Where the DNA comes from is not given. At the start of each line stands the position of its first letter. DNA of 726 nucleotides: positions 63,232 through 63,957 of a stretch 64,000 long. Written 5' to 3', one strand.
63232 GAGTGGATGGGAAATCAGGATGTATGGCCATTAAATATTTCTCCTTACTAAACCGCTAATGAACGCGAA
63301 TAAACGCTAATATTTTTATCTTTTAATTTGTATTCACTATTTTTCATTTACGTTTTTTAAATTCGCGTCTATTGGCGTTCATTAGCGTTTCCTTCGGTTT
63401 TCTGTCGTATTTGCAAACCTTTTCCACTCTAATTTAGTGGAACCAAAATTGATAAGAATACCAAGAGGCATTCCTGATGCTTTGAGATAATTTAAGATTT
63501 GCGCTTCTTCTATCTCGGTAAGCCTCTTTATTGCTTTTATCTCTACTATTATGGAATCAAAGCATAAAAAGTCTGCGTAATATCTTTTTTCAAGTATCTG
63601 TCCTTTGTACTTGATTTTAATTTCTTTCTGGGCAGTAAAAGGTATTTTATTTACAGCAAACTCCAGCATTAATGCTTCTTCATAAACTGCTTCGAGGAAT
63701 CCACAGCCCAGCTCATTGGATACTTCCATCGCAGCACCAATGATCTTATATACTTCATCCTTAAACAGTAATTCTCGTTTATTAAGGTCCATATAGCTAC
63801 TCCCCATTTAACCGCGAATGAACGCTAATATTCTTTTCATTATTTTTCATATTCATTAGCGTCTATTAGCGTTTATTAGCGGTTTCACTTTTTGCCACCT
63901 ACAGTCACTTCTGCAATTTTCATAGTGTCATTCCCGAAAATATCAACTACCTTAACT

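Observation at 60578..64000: Type III-like mod-res pair interrupted by a GxxExxY nuclease-fold gene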

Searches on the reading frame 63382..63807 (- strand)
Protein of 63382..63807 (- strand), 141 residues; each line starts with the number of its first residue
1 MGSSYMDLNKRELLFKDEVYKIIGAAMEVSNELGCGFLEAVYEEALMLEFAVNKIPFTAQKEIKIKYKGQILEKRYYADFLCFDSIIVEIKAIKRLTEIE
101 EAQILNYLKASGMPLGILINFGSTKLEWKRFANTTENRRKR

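Call 6: search_protein_families(library=pfam, proteins=[window:63382-63807:-], max_evalue=0.01)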
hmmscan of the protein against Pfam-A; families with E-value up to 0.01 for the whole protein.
window:63382-63807:- (141 aa): 1 family
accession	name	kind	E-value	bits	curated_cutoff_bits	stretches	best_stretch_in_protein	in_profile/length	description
PF13366.12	PDDEXK_3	-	7.1e-42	142.9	22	1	17-131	2-117/117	PD-(D/E)XK nuclease superfamily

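Call 7: search_protein_families(library=ncbifam, proteins=[window:63382-63807:-], max_evalue=0.01)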
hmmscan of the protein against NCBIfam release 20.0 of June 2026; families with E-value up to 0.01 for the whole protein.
window:63382-63807:- (141 aa): 1 family
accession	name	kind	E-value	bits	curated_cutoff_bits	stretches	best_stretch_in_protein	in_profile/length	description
TIGR04256.1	GxxExxY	subfamily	9.5e-45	151.7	35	1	18-131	2-115/116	GxxExxY protein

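Call 17: find_homologous_proteins(query=window:63382-63807:-, max_evalue=0.00001)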
Query window:63382-63807:- (141 aa): 7958 proteins with E <= 0.00001 among 8000 candidates; the best 120 are listed.
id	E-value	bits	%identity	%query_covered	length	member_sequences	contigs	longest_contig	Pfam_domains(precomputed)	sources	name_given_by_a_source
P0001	1.5e-81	289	100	96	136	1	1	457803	PF13366.13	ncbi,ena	-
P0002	6.7e-65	235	81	94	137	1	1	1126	PF13366.13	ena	-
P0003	9.0e-65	235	85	91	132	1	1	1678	PF13366.13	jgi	jgi:GxxExxY protein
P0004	2.1e-64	234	84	91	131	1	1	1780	PF13366.13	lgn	-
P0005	1.7e-62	227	82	91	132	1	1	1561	PF13366.13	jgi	jgi:GxxExxY protein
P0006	4.3e-62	226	81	94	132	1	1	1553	PF13366.13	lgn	-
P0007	6.2e-62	226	79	91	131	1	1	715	PF13366.13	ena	-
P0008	2.1e-61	224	80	91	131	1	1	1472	PF13366.13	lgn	-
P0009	6.7e-61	222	79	93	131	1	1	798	PF13366.13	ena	-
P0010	8.0e-61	222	80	94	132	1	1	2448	PF13366.13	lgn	-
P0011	2.0e-59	217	78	94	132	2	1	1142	PF13366.13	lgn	-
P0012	7.4e-56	206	71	94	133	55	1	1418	PF13366.13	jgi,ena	-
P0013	4.5e-55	203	69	91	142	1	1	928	PF13366.13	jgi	jgi:GxxExxY protein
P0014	1.1e-54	202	72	91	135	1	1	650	PF13366.13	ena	-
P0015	1.1e-54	202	72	91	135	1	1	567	PF13366.13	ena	-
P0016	4.7e-54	200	69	93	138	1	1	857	PF13366.13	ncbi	-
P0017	6.4e-54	200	71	92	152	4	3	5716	PF13366.13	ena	-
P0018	6.6e-54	200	71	91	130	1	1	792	PF13366.13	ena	-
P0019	6.8e-54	200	67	94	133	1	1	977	PF13366.13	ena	-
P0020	8.3e-54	199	68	94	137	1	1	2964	PF13366.13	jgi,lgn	-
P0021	9.0e-54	199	71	91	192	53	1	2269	PF13366.13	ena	-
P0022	1.0e-53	199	70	89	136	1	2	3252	PF13366.13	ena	-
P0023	1.4e-53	198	68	93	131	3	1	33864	PF13366.13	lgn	-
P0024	1.7e-53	198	70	92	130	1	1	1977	PF13366.13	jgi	-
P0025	1.9e-53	198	68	94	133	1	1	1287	PF13366.13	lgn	-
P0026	2.6e-53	198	68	94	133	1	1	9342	PF13366.13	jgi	-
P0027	2.9e-53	197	68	94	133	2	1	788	PF13366.13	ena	-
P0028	3.4e-53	197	70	91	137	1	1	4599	PF13366.13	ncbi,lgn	ncbi:MAG: GxxExxY protein [Bacteroidota bacterium]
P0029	3.7e-53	197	66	96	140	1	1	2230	PF13366.13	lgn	-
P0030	3.8e-53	197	67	96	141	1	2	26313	PF13366.13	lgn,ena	-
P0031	4.9e-53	197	72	91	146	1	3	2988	PF13366.13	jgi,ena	-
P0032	7.1e-53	196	69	91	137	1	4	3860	PF13366.13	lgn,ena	-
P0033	7.6e-53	196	70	91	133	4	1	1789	PF13366.13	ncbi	-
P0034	7.9e-53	196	71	87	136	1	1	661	PF13366.13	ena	-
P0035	8.7e-53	196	67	94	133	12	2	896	PF13366.13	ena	-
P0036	9.5e-53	196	69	89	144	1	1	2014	PF13366.13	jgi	jgi:GxxExxY protein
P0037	9.6e-53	196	67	91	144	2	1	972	PF13366.13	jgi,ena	-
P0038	9.7e-53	196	68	92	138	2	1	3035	PF13366.13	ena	-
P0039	1.0e-52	196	67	94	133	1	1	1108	PF13366.13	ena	-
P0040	1.1e-52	196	70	89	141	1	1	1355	PF13366.13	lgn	-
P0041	1.1e-52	196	66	95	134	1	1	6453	PF13366.13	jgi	jgi:GxxExxY protein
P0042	1.2e-52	196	65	94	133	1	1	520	PF13366.13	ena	-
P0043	1.2e-52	196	71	88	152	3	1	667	PF13366.13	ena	-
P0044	1.3e-52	195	65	96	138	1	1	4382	PF13366.13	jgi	jgi:GxxExxY protein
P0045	1.6e-52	195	69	91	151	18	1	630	PF13366.13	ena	-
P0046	1.6e-52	195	67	91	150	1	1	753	PF13366.13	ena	-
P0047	1.6e-52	195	65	96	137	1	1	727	PF13366.13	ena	-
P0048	2.2e-52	195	67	91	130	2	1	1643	PF13366.13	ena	-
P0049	2.4e-52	195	66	94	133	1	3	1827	PF13366.13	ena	-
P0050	2.4e-52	195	67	91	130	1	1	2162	PF13366.13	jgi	-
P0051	2.5e-52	194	69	91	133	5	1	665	PF13366.13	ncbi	-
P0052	2.5e-52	194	67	91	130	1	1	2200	PF13366.13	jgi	-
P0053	2.6e-52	194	71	87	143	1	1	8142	PF13366.13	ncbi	ncbi:MAG: GxxExxY protein [Bacteroidota bacterium]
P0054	2.6e-52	194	72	96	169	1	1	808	PF13366.13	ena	-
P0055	2.7e-52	194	67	91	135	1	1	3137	PF13366.13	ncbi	-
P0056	2.9e-52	194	68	91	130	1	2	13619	PF13366.13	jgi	-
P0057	2.9e-52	194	66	96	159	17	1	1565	PF13366.13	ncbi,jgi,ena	-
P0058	3.0e-52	194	68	91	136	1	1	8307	PF13366.13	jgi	-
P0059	3.2e-52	194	68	94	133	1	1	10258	PF13366.13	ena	-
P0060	3.6e-52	194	67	94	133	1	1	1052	PF13366.13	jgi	jgi:GxxExxY protein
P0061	3.7e-52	194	65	95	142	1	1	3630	PF13366.13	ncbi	-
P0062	3.8e-52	194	67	91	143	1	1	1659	PF13366.13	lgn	-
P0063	4.1e-52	194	68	91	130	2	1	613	PF13366.13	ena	-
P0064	4.2e-52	194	65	94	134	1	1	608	PF13366.13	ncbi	-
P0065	5.3e-52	193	67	94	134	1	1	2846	PF13366.13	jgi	jgi:GxxExxY protein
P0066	6.2e-52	193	68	94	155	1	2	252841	PF13366.13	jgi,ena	-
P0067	6.7e-52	193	66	91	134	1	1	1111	PF13366.13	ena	-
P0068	7.5e-52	193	66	94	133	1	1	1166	PF13366.13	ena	-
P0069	7.9e-52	193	66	95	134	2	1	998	PF13366.13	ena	-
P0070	9.8e-52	193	66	99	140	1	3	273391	PF13366.13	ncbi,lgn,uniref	ncbi:GxxExxY protein [Candidatus Kuenenia sp.]|uniref:GxxExxY protein n=1 Tax=Candidatus Kuenenia sp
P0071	9.8e-52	193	64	94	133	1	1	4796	PF13366.13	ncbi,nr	ncbi:MAG: GxxExxY protein [Phycisphaerales bacterium]|nr:GxxExxY protein [Phycisphaerales bacterium]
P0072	9.9e-52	193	65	91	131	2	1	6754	PF13366.13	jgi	jgi:GxxExxY protein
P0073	1.1e-51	192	69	91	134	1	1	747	PF13366.13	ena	-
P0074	1.1e-51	192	64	94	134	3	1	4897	PF13366.13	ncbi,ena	-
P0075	1.1e-51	192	65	96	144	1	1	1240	PF13366.13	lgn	-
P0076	1.1e-51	192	67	91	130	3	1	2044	PF13366.13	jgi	-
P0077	1.2e-51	192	67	92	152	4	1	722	PF13366.13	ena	-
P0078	1.3e-51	192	64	94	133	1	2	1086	PF13366.13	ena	-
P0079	1.3e-51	192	68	91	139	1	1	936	PF13366.13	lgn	-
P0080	1.3e-51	192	67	91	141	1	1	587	PF13366.13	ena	-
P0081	1.3e-51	192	64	95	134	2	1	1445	PF13366.13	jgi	-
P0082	1.4e-51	192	69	91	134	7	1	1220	PF13366.13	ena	-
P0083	1.4e-51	192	67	91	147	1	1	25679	PF13366.13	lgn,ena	-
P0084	1.4e-51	192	68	91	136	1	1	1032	PF13366.13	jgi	jgi:GxxExxY protein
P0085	1.5e-51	192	65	94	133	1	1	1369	PF13366.13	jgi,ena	-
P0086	1.6e-51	192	65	94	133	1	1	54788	PF13366.13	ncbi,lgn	-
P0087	1.6e-51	192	66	94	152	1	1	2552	PF13366.13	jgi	jgi:GxxExxY protein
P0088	1.7e-51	192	65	94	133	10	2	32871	PF13366.13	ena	-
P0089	1.7e-51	192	65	94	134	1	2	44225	PF13366.13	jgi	jgi:GxxExxY protein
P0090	2.1e-51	191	62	96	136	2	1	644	PF13366.13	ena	-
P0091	2.2e-51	191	65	94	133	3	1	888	PF13366.13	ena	-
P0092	2.2e-51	191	66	95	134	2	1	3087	PF13366.13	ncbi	-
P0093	2.2e-51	191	63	95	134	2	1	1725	PF13366.13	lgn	-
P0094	2.3e-51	191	70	91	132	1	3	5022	PF13366.13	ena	-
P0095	2.3e-51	191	65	92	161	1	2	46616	PF13366.13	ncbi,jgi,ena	jgi:GxxExxY protein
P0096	2.5e-51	191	69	89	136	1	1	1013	PF13366.13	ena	-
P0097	2.5e-51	191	62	96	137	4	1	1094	PF13366.13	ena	-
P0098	2.6e-51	191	69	91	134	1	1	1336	PF13366.13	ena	-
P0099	2.6e-51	191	68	92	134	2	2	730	PF13366.13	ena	-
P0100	2.7e-51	191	73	91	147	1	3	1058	PF13366.13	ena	-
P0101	2.9e-51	191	67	91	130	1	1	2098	PF13366.13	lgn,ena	-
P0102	2.9e-51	191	65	99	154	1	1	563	PF13366.13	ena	-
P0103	3.1e-51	191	67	91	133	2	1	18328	PF13366.13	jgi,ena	-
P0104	3.2e-51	191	67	94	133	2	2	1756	PF13366.13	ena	-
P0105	3.3e-51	191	67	91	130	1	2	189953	PF13366.13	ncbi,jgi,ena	-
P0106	3.5e-51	191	67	91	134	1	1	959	PF13366.13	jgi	jgi:GxxExxY protein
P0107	3.6e-51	191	67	94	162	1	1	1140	PF13366.13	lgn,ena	-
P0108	3.9e-51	191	68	89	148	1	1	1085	PF13366.13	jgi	jgi:GxxExxY protein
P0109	3.9e-51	191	64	96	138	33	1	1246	PF13366.13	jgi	jgi:GxxExxY protein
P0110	4.7e-51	190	68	87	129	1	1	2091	PF13366.13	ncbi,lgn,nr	ncbi:MAG: GxxExxY protein [Planctomycetota bacterium]|nr:GxxExxY protein [Planctomycetota bacterium]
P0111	4.7e-51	190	65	94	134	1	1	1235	PF13366.13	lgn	-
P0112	4.8e-51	190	66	94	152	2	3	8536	PF13366.13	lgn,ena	-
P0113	4.9e-51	190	66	91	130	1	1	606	PF13366.13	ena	-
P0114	5.4e-51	190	66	95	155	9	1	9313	PF13366.13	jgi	-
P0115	5.6e-51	190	67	91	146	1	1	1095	PF13366.13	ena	-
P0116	6.1e-51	190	71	91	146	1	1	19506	PF13366.13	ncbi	-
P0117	6.2e-51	190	64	95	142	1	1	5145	PF13366.13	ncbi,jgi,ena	jgi:GxxExxY protein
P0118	6.3e-51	190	64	96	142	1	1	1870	PF13366.13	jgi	jgi:GxxExxY protein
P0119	6.5e-51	190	63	95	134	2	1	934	PF13366.13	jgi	-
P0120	6.5e-51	190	68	91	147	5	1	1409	PF13366.13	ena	-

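Call 18: search_solved_structures(query=window:63382-63807:-, max_evalue=0.01, show_alignments=1)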
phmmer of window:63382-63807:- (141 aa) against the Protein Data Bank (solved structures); distinct sequences matched with E-value up to 0.01: 0.

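Call 19: find_encoding_contigs(protein=P0001, flank=10000, max_places=4)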
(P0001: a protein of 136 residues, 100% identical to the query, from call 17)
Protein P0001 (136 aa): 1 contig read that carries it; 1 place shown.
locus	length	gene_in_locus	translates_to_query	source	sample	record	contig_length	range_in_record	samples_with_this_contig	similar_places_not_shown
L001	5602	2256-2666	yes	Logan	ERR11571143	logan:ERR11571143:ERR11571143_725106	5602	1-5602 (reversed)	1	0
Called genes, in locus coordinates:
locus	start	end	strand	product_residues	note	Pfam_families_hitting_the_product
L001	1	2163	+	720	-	?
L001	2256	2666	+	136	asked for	PF13366:PDDEXK_3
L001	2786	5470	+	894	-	PF04851:ResIII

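Call 22: find_related_loci(query=A2, collection=genome_contigs, flank=4000)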
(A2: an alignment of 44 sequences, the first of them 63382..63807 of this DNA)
Query A2 (141 aa) in genome_contigs; peptide patterns used: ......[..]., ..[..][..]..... (x = any residue, [..] = any of these).
599 stretches matched a pattern (row limit reached: there are more); 588 encode a relative of the query (tblastn E <= 1e-3); the best 80 are kept; 80 distinct loci.
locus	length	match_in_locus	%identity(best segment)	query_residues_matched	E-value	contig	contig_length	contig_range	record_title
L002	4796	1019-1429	63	2-138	7e-59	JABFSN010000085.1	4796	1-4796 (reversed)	MAG: Phycisphaerales bacterium isolate WB-IL-13 seq_12651, whole genome shotgun sequence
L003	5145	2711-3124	64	2-139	7e-58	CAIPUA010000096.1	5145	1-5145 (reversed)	MAG: uncultured Holophagaceae bacterium isolate Loclat_bin-01759 genome assembly, contig: bin-01759:096/419, whole genom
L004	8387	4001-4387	63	6-134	3e-56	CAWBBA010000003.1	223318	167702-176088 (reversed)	MAG: uncultured delta proteobacterium isolate MFD09730.bin.3.152 genome assembly, contig: contig_16327, whole genome sho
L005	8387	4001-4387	67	6-134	2e-55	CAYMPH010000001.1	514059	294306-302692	MAG TPA_asm: uncultured Leptospirales bacterium isolate SRP302447_co4_227 genome assembly, contig: NODE_32_length_514059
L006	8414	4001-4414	62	2-139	3e-55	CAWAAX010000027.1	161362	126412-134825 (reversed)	MAG: uncultured bacterium isolate MFD01299.bin.1.238 genome assembly, contig: contig_9074, whole genome shotgun sequence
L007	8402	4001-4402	66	6-135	4e-55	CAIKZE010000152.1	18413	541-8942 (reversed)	MAG: uncultured Lentisphaeria bacterium isolate AlinenLipids_bin-4837 genome assembly, contig: bin-4837:152/506, whole g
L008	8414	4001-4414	61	2-139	1e-54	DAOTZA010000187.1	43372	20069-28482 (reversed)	MAG TPA_asm: Anaerolineales bacterium isolate H38_463 k137_1079328, whole genome shotgun sequence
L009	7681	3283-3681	64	6-139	4e-54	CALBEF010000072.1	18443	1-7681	MAG: uncultured Anaerolineae bacterium isolate N1_Bin_METABAT__149_1 genome assembly, contig: c_000001710617, whole geno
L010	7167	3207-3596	62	6-135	6e-54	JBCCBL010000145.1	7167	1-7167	MAG: Verrucomicrobiota bacterium isolate P01_A01_bin.34 k141_1799382_length_7167_cov_24.9258, whole genome shotgun seque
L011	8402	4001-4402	60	6-139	2e-52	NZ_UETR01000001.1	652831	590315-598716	Candidatus Amarolinea aalborgensis isolate MQ180409-418_S418_L100 1, whole genome shotgun sequence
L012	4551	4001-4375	69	10-134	2e-52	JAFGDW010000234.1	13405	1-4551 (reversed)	MAG: candidate division KSB1 bacterium isolate Zod_Metabat.1197 k87_9731930, whole genome shotgun sequence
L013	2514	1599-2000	59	6-139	4e-52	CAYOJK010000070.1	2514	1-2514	MAG TPA_asm: uncultured bacterium isolate binchicken_co39_363 genome assembly, contig: NODE_80827_length_2514_cov_451.47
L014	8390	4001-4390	62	9-138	1e-50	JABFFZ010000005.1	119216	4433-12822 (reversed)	MAG: Chloroflexota bacterium isolate CFX8 c_000000000005, whole genome shotgun sequence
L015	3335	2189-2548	65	12-131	1e-50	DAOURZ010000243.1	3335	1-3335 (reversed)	MAG TPA_asm: Deltaproteobacteria bacterium isolate CSMAG_533 CSMAG_533_k127_4421_length_3335_cov_8.0000, whole genome sh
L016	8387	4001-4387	60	6-134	1e-49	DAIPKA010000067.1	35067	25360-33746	MAG TPA_asm: Candidatus Hydrogenedentota bacterium isolate CTOTU18300 NODE_1150_length_35067_cov_25.218382, whole genome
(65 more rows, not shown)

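Call 47: search_protein_families(library=pfam, alignment_id=A3, max_evalue=0.00001)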
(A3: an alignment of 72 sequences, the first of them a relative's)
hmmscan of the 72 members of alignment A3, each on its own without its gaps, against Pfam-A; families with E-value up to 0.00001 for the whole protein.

A. member 1, L002:175-942:+ (255 aa): 0 families

B. families by the number of members that match (of 72 scanned): 95 families (the first 25 are shown)
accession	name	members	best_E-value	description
PF16363.11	GDP_Man_Dehyd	4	8.1e-149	GDP-mannose 4,6 dehydratase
PF01370.27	Epimerase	4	1.5e-73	NAD dependent epimerase/dehydratase family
PF08448.16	PAS_4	4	9.2e-29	PAS fold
PF00989.32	PAS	4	1.9e-28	PAS fold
PF13426.13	PAS_9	4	8.5e-26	PAS domain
PF02388.22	FemAB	3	1.7e-56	FemAB family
PF13480.13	Acetyltransf_6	3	1.7e-18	Acetyltransferase (GNAT) domain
PF04326.19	SLFN_AlbA_2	3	2e-17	Schlafen, AlbA_2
PF01212.27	Beta_elim_lyase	2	1.3e-79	Beta-eliminating lyase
PF08447.18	PAS_3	2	4.3e-53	PAS fold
PF00005.33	ABC_tran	2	1.4e-49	ABC transporter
PF01739.24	CheR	2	1.3e-35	CheR methyltransferase, SAM binding domain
PF13596.12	PAS_10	2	3.9e-29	PAS domain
PF13188.13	PAS_8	2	4.5e-23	PAS domain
PF13749.12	HATPase_c_4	2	1.8e-18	Putative ATP-dependent DNA helicase recG C-terminal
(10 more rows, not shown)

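Call 48: search_protein_families(library=pfam, alignment_id=A4, max_evalue=0.00001)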
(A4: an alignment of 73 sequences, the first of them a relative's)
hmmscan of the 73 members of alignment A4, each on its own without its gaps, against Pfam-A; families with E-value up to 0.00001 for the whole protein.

A. member 1, L002:1916-3040:+ (374 aa): 0 families

B. families by the number of members that match (of 73 scanned): 105 families (the first 25 are shown)
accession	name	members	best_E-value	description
PF01370.27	Epimerase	5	2.7e-65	NAD dependent epimerase/dehydratase family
PF16363.11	GDP_Man_Dehyd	5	1.4e-19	GDP-mannose 4,6 dehydratase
PF04321.23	RmlD_sub_bind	4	7e-98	RmlD substrate binding domain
PF00291.31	PALP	3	1.2e-45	Pyridoxal-phosphate dependent enzyme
PF08447.18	PAS_3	3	2.6e-40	PAS fold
PF13426.13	PAS_9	3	1.7e-36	PAS domain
PF00989.32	PAS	3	1.4e-34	PAS fold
PF00005.33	ABC_tran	3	3.9e-29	ABC transporter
PF08448.16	PAS_4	3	1.7e-24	PAS fold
PF13188.13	PAS_8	3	1.7e-14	PAS domain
PF01926.29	MMR_HSR1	2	1.8e-54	50S ribosome-binding GTPase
PF00009.33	GTP_EFTU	2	4.3e-45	Elongation factor Tu GTP binding domain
PF01420.25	Methylase_S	2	5.4e-39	Type I restriction modification DNA specificity domain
PF07669.17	Eco57I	2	3e-37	Eco57I restriction-modification methylase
PF01850.27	PIN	2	6.6e-16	PIN domain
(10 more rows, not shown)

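Call 56: predict_structure(alignment_id=A2)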
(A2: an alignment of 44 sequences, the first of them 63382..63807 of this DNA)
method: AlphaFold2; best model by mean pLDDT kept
length: 141 residues; sequences in the alignment: 44
mean_pLDDT: 87.4   pTM: 0.81
mean pLDDT of the five models: 87.4, 86.4, 86.3, 81.6, 81.2
residues with pLDDT >= 90: 108; 70-90: 14; 50-70: 5; < 50: 14
segments of 3 or more residues with pLDDT < 50: 1-8, 136-141
pLDDT, mean of each block of 10 residues (from residue 1): 45 82 98 95 99 98 91 94 97 90 91 94 94 60 31
secondary structure, 60 per line:
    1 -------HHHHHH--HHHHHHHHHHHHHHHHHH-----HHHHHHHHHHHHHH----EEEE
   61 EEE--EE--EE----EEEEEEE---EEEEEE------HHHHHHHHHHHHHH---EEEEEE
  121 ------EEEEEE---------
elements in order: H8-13 H16-33 H39-52 E57-63 E76-82 E86-91 H98-111 E115-120 E127-132

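Call 61: fold_search(model_id=the predicted structure, library=pdb)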
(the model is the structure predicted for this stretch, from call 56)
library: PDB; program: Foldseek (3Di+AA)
matches with E <= 10: 499; with E <= 0.001: 3
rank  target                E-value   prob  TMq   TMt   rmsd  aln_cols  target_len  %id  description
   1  4ic1_D                2.3e-04  1.00  0.51  0.36  13.8       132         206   14  Crystal structure of SSO0001 (released 2013-01-16)
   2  4ic1_A                2.9e-04  1.00  0.51  0.37  13.8       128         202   16  Crystal structure of SSO0001 (released 2013-01-16)
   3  4ic1_B                4.0e-04  1.00  0.50  0.36  14.3       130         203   16  Crystal structure of SSO0001 (released 2013-01-16)
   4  4ic1_G                2.1e-03  1.00  0.52  0.38   3.4        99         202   17  Crystal structure of SSO0001 (released 2013-01-16)
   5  9kqh_A                3.6e-03  0.99  0.40  0.10   5.6       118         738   15  Crystal structure of Finegoldia magna DinG in complex with ssDNA and ADPNP (released 2025-12-03)
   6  3ijm_B                5.3e-03  0.99  0.43  0.42   9.5       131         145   14  The structure of a restriction endonuclease-like fold superfamily protein from Spirosoma linguale. (released 2009-09-22)
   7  6m9k_B                6.0e-03  1.00  0.48  0.32  11.6       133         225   14  Crystal structure of lambda exonuclease in complex with the Red beta C-terminal domain (released 2019-01-02)
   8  3slp_A                6.4e-03  1.00  0.49  0.33  14.1       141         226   12  Crystal Structure of Lambda Exonuclease in Complex with a 12 BP Symmetric DNA Duplex (released 2011-07-20)
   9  9iac_A                6.8e-03  0.77  0.32  0.20  10.0       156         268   11  Structure of the Argonaute-associated Cas4 family protein 1 (ACE1) from Microcystis aeruginosa (MaACE1) (released 2025-04-23)
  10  3sm4_B                9.3e-03  1.00  0.48  0.31  11.9       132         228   13  Crystal Structure of the K131A Mutant of Lambda Exonuclease in Complex with a 5'-Phosphorylated 14-mer/12-mer Duplex a (released 2011-07-20)
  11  3syy                  1.2e-02  1.00  0.45  0.34   4.0       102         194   12  Crystal Structure of an alkaline exonuclease (LHK-Exo) from Laribacter hongkongensis (released 2012-02-15)
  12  9iac_B                1.4e-02  0.66  0.32  0.20  10.2       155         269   10  Structure of the Argonaute-associated Cas4 family protein 1 (ACE1) from Microcystis aeruginosa (MaACE1) (released 2025-04-23)
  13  1avq_A                1.4e-02  0.99  0.49  0.32  13.9       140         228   13  TOROIDAL STRUCTURE OF LAMBDA EXONUCLEASE DETERMINED AT 2.4 ANGSTROMS (released 1998-03-18)
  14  3h4r                  2.2e-02  0.84  0.37  0.27  10.4       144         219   10  Crystal structure of E. coli RecE exonuclease (released 2009-05-26)
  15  5zyt_A                2.4e-02  0.92  0.44  0.30  11.9       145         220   10  Crystal structure of human MGME1 with 3' overhang double strand DNA3 (released 2018-09-19)
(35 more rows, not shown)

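Call 62: find_encoding_contigs(protein=P0010, flank=3000, max_places=3)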
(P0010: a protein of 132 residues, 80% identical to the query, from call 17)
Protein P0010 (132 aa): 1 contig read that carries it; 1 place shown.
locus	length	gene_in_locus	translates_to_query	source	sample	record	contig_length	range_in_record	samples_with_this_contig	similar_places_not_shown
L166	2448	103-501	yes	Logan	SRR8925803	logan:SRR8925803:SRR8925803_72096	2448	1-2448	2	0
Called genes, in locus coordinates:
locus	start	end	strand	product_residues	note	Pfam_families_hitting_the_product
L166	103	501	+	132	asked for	PF13366:PDDEXK_3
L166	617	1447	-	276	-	PF20560:MotA_N (weak), PF01618:MotA_ExbB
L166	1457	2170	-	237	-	PF13677:MotB_plug (weak), PF00691:OmpA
